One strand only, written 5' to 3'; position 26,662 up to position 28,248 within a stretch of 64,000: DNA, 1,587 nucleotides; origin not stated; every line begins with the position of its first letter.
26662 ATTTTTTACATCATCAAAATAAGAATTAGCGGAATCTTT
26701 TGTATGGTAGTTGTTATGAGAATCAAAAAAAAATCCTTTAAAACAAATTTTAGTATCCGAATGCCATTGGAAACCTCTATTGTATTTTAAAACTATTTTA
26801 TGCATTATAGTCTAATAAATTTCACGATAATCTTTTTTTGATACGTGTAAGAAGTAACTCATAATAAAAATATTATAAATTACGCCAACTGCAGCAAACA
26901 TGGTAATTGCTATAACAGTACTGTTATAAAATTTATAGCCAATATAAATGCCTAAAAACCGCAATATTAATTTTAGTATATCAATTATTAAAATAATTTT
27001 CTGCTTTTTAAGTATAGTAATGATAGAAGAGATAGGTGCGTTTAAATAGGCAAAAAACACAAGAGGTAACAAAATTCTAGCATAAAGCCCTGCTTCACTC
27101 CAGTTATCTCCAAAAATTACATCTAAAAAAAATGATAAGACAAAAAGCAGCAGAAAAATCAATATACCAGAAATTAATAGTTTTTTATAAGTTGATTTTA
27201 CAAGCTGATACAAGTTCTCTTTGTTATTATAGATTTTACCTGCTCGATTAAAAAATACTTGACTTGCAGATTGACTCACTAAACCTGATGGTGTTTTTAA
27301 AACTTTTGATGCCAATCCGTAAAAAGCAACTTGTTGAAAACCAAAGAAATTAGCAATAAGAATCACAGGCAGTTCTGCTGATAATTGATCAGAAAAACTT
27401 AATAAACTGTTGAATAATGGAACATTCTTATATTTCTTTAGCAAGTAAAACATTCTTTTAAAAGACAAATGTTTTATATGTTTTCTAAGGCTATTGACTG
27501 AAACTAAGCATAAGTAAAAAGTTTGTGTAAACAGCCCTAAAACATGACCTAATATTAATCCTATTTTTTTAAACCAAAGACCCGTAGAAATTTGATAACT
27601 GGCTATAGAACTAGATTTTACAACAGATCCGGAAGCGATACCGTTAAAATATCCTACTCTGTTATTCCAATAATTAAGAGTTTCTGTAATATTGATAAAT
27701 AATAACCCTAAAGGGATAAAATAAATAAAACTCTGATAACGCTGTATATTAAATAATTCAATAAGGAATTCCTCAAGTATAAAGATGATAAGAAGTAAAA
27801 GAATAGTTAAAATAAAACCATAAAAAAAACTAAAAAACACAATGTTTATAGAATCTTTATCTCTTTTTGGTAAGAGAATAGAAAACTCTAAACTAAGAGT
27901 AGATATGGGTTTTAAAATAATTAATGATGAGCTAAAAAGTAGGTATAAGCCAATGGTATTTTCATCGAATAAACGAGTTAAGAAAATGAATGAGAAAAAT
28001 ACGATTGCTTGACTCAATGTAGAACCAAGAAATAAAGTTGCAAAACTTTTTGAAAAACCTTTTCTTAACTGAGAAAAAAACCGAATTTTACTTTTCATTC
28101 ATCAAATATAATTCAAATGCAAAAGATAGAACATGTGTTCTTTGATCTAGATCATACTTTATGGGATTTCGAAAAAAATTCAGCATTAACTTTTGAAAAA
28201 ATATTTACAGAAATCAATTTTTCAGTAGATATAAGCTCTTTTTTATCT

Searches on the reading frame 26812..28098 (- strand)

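Call 65: search_protein_families(library=pfam, proteins=[window:26812-28098:-], max_evalue=0.00001)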
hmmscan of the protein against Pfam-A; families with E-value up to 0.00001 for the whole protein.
window:26812-28098:- (428 aa): 1 family
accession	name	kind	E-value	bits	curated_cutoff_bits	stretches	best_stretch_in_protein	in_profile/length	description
PF13440.11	Polysacc_synt_3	-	3.6e-08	33.5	23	1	89-336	49-291/293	Polysaccharide biosynthesis protein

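Call 66: search_protein_families(library=ncbifam, proteins=[window:26812-28098:-], max_evalue=0.01)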
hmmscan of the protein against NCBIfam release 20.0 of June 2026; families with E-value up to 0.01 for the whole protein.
window:26812-28098:- (428 aa): 1 family
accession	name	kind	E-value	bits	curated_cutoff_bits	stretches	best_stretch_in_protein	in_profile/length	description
NF007773.0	PRK10459.1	equivalog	5.1e-10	38.9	273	1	31-419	23-403/492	MOP flippase family protein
